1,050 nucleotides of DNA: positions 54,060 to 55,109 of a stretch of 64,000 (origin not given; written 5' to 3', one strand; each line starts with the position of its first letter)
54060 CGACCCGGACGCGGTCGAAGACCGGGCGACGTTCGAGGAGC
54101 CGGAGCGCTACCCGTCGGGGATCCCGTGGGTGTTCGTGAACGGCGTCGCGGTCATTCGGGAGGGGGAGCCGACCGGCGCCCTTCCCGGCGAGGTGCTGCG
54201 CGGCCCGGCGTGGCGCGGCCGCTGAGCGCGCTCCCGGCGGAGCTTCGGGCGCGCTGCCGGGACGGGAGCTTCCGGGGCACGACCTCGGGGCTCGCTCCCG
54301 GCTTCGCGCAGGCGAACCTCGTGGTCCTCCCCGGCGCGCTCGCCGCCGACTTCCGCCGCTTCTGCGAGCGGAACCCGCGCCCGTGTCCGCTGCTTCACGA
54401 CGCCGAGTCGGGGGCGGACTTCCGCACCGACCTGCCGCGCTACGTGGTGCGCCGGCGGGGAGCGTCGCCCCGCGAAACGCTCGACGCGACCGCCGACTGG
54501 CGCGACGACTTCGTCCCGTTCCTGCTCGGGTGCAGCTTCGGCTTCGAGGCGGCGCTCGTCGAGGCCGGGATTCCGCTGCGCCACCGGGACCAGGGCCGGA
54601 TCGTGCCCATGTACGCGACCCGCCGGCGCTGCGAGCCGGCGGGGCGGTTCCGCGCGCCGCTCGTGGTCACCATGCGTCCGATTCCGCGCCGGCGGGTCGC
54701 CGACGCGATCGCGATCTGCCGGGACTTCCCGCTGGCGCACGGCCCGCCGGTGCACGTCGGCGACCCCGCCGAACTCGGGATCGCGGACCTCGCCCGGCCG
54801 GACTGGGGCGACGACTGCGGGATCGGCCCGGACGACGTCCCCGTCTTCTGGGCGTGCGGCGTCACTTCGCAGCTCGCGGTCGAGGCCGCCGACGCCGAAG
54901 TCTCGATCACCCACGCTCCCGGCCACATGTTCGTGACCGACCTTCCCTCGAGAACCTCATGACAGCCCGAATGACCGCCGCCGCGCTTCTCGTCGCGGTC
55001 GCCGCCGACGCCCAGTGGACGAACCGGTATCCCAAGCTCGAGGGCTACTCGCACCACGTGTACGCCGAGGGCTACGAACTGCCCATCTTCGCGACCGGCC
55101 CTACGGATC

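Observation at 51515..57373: Operon coupling a D-aminoacylase, a DUF1445 D-glutamate-cyclase-like protein and a TolB-propeller/PHP hydrolase behind an HExxH lipoprotein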

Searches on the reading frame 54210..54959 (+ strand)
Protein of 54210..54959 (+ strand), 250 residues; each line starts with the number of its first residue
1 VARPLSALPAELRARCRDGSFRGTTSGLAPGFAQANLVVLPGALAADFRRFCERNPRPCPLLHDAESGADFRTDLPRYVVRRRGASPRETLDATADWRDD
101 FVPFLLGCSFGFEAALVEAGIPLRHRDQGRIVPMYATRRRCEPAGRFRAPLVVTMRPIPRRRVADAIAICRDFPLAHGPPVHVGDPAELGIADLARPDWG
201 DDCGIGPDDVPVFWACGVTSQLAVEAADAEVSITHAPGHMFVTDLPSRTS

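Call 7: search_protein_families(library=pfam, proteins=[window:54210-54959:+], max_evalue=0.01)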
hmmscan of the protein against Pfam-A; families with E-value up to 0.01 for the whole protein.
window:54210-54959:+ (250 aa): 1 family
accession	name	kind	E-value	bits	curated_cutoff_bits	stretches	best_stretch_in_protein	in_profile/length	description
PF07286.17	D-Glu_cyclase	-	1.2e-60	204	25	1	102-244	1-143/143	D-glutamate cyclase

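Call 8: search_protein_families(library=ncbifam, proteins=[window:54210-54959:+], max_evalue=0.01)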
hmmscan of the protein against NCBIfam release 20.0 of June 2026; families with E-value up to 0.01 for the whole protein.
window:54210-54959:+ (250 aa): 1 family
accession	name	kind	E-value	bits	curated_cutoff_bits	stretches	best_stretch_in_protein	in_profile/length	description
NF003969.0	PRK05463.1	equivalog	6e-100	333.5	324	1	8-248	11-261/266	putative hydro-lyase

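Call 10: search_solved_structures(query=window:54210-54959:+, max_evalue=0.001, show_alignments=2)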
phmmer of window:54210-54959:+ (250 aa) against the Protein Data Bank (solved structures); distinct sequences matched with E-value up to 0.001: 2.
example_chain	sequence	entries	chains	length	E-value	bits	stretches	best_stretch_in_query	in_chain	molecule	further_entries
3db9_A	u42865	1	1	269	4.6e-80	271.9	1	11-247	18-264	UPF0317 protein Atu3911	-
2pif_A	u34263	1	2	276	2.7e-74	252.9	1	9-249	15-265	UPF0317 protein PSPTO_5379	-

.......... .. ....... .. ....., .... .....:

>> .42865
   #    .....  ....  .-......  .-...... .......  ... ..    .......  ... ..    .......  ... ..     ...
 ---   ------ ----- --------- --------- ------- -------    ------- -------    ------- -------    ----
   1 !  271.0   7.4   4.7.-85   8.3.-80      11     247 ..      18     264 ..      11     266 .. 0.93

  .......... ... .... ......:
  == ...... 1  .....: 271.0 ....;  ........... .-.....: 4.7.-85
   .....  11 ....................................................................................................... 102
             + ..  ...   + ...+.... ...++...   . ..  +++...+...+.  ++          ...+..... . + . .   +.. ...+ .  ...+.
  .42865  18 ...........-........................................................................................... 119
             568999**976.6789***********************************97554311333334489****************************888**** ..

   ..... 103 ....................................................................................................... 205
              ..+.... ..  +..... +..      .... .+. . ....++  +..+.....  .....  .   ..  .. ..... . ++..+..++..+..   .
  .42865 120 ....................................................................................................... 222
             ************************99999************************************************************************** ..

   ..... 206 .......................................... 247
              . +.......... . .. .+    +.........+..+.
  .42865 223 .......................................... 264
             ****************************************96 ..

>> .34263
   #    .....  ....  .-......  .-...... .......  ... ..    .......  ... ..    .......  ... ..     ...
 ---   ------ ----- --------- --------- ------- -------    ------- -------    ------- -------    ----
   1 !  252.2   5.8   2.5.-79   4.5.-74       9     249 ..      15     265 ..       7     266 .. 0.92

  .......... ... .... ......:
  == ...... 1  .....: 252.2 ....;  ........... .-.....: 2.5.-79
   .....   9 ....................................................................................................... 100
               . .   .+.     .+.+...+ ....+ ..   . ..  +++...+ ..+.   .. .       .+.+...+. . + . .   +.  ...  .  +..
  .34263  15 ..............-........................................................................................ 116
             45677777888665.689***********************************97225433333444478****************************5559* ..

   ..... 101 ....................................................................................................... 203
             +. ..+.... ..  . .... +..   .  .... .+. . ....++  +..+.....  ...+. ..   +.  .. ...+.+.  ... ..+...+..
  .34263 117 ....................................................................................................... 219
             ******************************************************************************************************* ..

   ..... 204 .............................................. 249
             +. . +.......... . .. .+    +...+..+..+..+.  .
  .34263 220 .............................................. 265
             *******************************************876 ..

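Call 12: find_homologous_proteins(query=window:54210-54959:+, max_evalue=1e-10)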
Query window:54210-54959:+ (250 aa): 7955 proteins with E <= 1e-10 among 8000 candidates; the best 120 are listed.
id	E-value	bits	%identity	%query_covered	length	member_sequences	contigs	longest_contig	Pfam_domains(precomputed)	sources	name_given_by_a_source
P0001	6.6e-166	568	100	100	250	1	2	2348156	PF07286.18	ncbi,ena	-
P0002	1.1e-100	354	67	96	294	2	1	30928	PF07286.18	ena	-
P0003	1.3e-99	351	67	95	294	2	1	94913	PF07286.18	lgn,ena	-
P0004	1.5e-99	351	68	95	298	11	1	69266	PF07286.18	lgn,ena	-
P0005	2.9e-99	350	66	96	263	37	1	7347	PF07286.18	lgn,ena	-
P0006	4.0e-99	349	67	95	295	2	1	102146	PF07286.18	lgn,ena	-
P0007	2.3e-98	347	66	95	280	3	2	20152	PF07286.18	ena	-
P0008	4.0e-98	346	65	95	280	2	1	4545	PF07286.18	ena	-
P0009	4.2e-98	346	66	97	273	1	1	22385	PF07286.18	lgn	-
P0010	8.4e-98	345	65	95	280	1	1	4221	PF07286.18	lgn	-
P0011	1.8e-97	344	66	95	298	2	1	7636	PF07286.18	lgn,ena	-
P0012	2.7e-97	343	65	95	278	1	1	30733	PF07286.18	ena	-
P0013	3.9e-97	343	66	95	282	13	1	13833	PF07286.18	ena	-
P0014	5.9e-97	342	65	96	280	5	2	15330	PF07286.18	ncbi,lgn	-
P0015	1.9e-96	340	65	95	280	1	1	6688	PF07286.18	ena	-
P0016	2.1e-96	340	65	95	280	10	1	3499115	PF07286.18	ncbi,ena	-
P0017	2.6e-96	340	65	95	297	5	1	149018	PF07286.18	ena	-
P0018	4.3e-96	339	65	95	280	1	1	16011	PF07286.18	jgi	jgi:uncharacterized protein YcsI (UPF0317 family)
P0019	9.8e-96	338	71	85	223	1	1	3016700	PF07286.18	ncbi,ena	-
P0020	1.1e-95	338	65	95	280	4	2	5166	PF07286.18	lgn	-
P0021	1.5e-95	337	65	95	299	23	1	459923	PF07286.18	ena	-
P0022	1.5e-95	337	64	92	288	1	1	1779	PF07286.18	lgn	-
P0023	3.2e-95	336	65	96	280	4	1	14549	PF07286.18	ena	-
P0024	3.7e-95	336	65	98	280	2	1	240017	PF07286.18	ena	-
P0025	4.5e-95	336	65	95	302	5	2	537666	PF07286.18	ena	-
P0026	4.7e-95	336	64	98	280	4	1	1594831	PF07286.18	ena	-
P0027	4.9e-95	336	64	95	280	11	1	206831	PF07286.18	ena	-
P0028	5.9e-95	336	64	95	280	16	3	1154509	PF07286.18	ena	-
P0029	1.1e-94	335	65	97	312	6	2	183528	PF07286.18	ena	-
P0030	1.8e-94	334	64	98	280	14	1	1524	PF07286.18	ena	-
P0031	2.0e-94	334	64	98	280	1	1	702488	PF07286.18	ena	-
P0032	4.2e-94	333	63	95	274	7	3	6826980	PF07286.18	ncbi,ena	-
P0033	4.5e-94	333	63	95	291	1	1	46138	PF07286.18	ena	-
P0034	6.1e-94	332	64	95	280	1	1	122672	PF07286.18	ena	-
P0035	7.0e-94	332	63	97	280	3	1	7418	PF07286.18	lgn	-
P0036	7.1e-94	332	63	96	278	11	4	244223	PF07286.18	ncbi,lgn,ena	-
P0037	8.7e-94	332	64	95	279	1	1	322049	PF07286.18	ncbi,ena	-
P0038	1.6e-93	331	63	98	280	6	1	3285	PF07286.18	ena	-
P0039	1.9e-93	331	64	96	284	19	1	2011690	PF07286.18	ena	-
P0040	2.3e-93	330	63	95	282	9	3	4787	PF07286.18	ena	-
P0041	7.4e-93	329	64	95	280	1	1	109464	PF07286.18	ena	-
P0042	9.6e-93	328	63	96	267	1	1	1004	PF07286.18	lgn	-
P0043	1.1e-92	328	64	97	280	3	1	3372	PF07286.18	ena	-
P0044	1.1e-92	328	64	95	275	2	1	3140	PF07286.18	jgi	jgi:uncharacterized protein YcsI (UPF0317 family)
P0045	1.4e-92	328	63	95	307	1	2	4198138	PF07286.18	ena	-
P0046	2.0e-92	327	64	95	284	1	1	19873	PF07286.18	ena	-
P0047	2.2e-92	327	63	95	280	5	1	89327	PF07286.18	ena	-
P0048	6.2e-92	326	64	95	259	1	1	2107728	PF07286.18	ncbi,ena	-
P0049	6.5e-92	326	63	95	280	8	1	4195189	PF07286.18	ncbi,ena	-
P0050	6.5e-92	326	63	94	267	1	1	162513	PF07286.18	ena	-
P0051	8.8e-92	325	64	95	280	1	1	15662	PF07286.18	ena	-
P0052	1.0e-91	325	63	97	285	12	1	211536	PF07286.18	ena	-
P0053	1.1e-91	325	62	97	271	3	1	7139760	PF07286.18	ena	-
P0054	1.1e-91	325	61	94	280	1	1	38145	PF07286.18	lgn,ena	-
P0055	1.2e-91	325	62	95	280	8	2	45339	PF07286.18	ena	-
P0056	1.3e-91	325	64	95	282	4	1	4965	PF07286.18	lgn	-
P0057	1.4e-91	324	63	95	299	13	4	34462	PF07286.18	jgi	-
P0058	4.6e-91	323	63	95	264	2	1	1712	PF07286.18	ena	-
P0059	6.8e-91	322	62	95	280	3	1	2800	PF07286.18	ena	-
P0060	1.5e-90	321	63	95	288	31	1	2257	PF07286.18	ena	-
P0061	1.6e-90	321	63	95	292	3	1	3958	PF07286.18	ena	-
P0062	1.8e-90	321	62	95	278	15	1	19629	PF07286.18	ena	-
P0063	2.6e-90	320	63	95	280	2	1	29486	PF07286.18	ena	-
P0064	3.5e-90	320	63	95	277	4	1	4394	PF07286.18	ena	-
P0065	3.9e-90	320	62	98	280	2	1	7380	PF07286.18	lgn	-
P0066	7.2e-90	319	62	95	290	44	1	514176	PF07286.18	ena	-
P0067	1.0e-89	318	62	95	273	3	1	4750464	PF07286.18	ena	-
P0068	5.6e-89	316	62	96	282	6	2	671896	PF07286.18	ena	-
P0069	1.8e-88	314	62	95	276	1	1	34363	PF07286.18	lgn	-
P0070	6.4e-88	312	61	95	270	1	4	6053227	PF07286.18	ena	-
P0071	4.1e-87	310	60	97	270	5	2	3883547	PF07286.18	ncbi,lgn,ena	-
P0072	1.7e-86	308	59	95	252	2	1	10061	PF07286.18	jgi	jgi:uncharacterized protein YcsI (UPF0317 family)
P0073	2.4e-86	307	60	94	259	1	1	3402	PF07286.18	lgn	-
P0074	3.6e-86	307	56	97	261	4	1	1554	PF07286.18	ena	-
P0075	4.2e-86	307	60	95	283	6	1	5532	PF07286.18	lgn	-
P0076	1.5e-85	305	61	94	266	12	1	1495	PF07286.18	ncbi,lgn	-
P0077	2.1e-85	304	61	94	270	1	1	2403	PF07286.18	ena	-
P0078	2.9e-85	304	60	96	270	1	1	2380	PF07286.18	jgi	-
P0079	2.9e-85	304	59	98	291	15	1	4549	PF07286.18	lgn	-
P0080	7.4e-85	302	54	99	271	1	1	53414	PF07286.18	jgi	-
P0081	8.9e-85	302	55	97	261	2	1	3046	PF07286.18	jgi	jgi:uncharacterized protein YcsI (UPF0317 family)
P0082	1.1e-84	302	59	96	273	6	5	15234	PF07286.18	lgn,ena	-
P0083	1.1e-84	302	56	97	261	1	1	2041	PF07286.18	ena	-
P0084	1.4e-84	301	62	95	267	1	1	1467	PF07286.18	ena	-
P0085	1.9e-84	301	60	96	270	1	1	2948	PF07286.18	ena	-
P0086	2.0e-84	301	55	95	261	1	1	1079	PF07286.18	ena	-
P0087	3.4e-84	300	60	94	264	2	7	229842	PF07286.18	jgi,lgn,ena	jgi:uncharacterized protein YcsI (UPF0317 family)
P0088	4.3e-84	300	60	96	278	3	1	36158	PF07286.18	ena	-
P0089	6.2e-84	299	59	93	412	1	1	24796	PF12680.14,PF14534.13,PF07286.18,PF13577.13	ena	-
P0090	7.7e-84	299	59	94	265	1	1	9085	PF07286.18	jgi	jgi:uncharacterized protein YcsI (UPF0317 family)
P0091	8.5e-84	299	57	98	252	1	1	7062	PF07286.18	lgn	-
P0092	8.7e-84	299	58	96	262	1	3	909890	PF07286.18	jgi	jgi:uncharacterized protein YcsI (UPF0317 family)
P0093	8.9e-84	299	59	98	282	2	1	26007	PF07286.18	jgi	-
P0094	9.8e-84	299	59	94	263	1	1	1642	PF07286.18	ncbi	-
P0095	1.1e-83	299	57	96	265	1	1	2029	PF07286.18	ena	-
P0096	1.1e-83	299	57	95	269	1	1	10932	PF07286.18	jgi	jgi:uncharacterized protein YcsI (UPF0317 family)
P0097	1.3e-83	298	64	86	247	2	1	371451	PF07286.18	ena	-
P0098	1.5e-83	298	53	96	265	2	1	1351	PF07286.18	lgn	-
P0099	1.6e-83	298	57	99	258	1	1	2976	PF07286.18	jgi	jgi:uncharacterized protein YcsI (UPF0317 family)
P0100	1.6e-83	298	58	96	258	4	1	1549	PF07286.18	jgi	jgi:uncharacterized protein YcsI (UPF0317 family)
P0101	1.6e-83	298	58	96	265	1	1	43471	PF07286.18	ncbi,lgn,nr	ncbi:MAG: putative hydro-lyase [Sphaerobacter sp.]|nr:putative hydro-lyase [Sphaerobacter sp.]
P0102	1.7e-83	298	57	96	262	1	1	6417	PF07286.18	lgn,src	-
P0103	2.5e-83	297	57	95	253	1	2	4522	PF07286.18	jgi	-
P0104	2.6e-83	297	62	94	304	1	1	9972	PF07286.18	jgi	jgi:uncharacterized protein YcsI (UPF0317 family)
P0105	2.6e-83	297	59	96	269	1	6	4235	PF07286.18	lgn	-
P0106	2.7e-83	297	58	100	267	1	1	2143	PF07286.18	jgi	-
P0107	2.7e-83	297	56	98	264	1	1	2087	PF07286.18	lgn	-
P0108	2.9e-83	297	56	96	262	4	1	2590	PF07286.18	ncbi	-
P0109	3.0e-83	297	56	96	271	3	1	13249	PF07286.18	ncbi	-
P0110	3.2e-83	297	60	95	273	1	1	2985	PF07286.18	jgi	jgi:uncharacterized protein YcsI (UPF0317 family)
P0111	3.6e-83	297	56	95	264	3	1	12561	PF07286.18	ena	-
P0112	3.8e-83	297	58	96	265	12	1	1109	PF07286.18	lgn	-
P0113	3.8e-83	297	54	97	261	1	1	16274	PF07286.18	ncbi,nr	ncbi:MAG: putative hydro-lyase [Candidatus Rokubacteria bacterium]|nr:putative hydro-lyase [Candidat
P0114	3.8e-83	297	56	96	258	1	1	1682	PF07286.18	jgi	jgi:uncharacterized protein YcsI (UPF0317 family)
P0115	4.5e-83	297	56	97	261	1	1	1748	PF07286.18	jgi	-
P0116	4.7e-83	296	56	96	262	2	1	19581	PF07286.18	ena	-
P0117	5.0e-83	296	58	95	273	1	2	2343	PF07286.18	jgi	jgi:uncharacterized protein YcsI (UPF0317 family)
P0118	5.2e-83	296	54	97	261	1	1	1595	PF07286.18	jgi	jgi:uncharacterized protein YcsI (UPF0317 family)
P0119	5.4e-83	296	59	96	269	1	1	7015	PF07286.18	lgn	-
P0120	6.0e-83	296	57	98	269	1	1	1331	PF07286.18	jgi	jgi:uncharacterized protein YcsI (UPF0317 family)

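Call 13: find_encoding_contigs(protein=P0001, flank=10000, max_places=3)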
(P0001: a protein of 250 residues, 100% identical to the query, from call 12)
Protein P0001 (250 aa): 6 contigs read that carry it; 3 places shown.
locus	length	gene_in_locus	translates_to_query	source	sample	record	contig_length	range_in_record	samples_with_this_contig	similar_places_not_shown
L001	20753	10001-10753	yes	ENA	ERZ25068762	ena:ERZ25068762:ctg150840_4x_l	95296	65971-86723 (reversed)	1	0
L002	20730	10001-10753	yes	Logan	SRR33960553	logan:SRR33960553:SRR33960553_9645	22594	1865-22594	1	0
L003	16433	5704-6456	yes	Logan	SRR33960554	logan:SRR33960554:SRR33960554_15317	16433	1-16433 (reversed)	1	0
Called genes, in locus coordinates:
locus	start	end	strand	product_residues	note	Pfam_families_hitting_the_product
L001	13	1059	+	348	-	PF01063:Aminotran_4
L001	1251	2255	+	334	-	PF07075:NamZ_N, PF20732:NamZ_C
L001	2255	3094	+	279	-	PF02163:Peptidase_M50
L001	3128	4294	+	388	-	PF00682:HMGL-like, PF22617:HCS_D2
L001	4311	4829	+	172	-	-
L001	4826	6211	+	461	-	PF00330:Aconitase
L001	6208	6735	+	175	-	PF00694:Aconitase_C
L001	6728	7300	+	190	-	PF03352:Adenine_glyco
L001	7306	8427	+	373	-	-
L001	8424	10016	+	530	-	PF07969:Amidohydro_3, PF01979:Amidohydro_1 (weak), PF07969:Amidohydro_3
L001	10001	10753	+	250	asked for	PF07286:D-Glu_cyclase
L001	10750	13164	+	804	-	PF07676:PD40 (faint), PF26549:Tricorn_N, PF26550:Tricorn_2nd (weak), PF26549:Tricorn_N (weak)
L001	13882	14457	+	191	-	-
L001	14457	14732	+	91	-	-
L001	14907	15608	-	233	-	PF00557:Peptidase_M24 (weak)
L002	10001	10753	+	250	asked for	PF07286:D-Glu_cyclase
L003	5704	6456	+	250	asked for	PF07286:D-Glu_cyclase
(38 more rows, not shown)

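Call 14: find_encoding_contigs(protein=P0004, flank=10000, max_places=3)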
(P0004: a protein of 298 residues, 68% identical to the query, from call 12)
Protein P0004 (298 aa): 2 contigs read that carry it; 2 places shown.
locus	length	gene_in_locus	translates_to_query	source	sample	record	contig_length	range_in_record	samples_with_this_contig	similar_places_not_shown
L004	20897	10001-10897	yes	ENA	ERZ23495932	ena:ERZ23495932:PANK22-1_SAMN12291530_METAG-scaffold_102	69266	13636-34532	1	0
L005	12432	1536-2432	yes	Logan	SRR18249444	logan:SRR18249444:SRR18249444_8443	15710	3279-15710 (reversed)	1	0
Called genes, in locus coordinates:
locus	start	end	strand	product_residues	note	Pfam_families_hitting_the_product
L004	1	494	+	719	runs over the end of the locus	PF02369:Big_1 (faint), PF08309:LVIVD (faint)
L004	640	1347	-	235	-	-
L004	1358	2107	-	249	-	-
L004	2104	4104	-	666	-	-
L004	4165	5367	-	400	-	PF00291:PALP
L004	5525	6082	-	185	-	PF01765:RRF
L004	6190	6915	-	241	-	PF00696:AA_kinase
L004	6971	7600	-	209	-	PF00889:EF_TS, PF25025:EF-Ts_N (weak)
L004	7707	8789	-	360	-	PF00318:Ribosomal_S2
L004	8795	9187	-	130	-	PF00380:Ribosomal_S9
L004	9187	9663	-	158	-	PF00572:Ribosomal_L13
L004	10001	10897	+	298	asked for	PF07286:D-Glu_cyclase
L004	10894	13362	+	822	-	PF07676:PD40 (faint), PF26549:Tricorn_N, PF26550:Tricorn_2nd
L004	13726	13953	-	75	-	-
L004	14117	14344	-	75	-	-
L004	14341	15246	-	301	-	PF01972:SDH_protease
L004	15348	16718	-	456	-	PF02447:GntP_permease, PF03600:CitMHS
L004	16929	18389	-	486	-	PF00557:Peptidase_M24 (weak)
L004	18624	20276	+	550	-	PF01979:Amidohydro_1 (faint), PF07969:Amidohydro_3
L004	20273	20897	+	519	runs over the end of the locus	PF00370:FGGY_N, PF02782:FGGY_C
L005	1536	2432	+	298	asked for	PF07286:D-Glu_cyclase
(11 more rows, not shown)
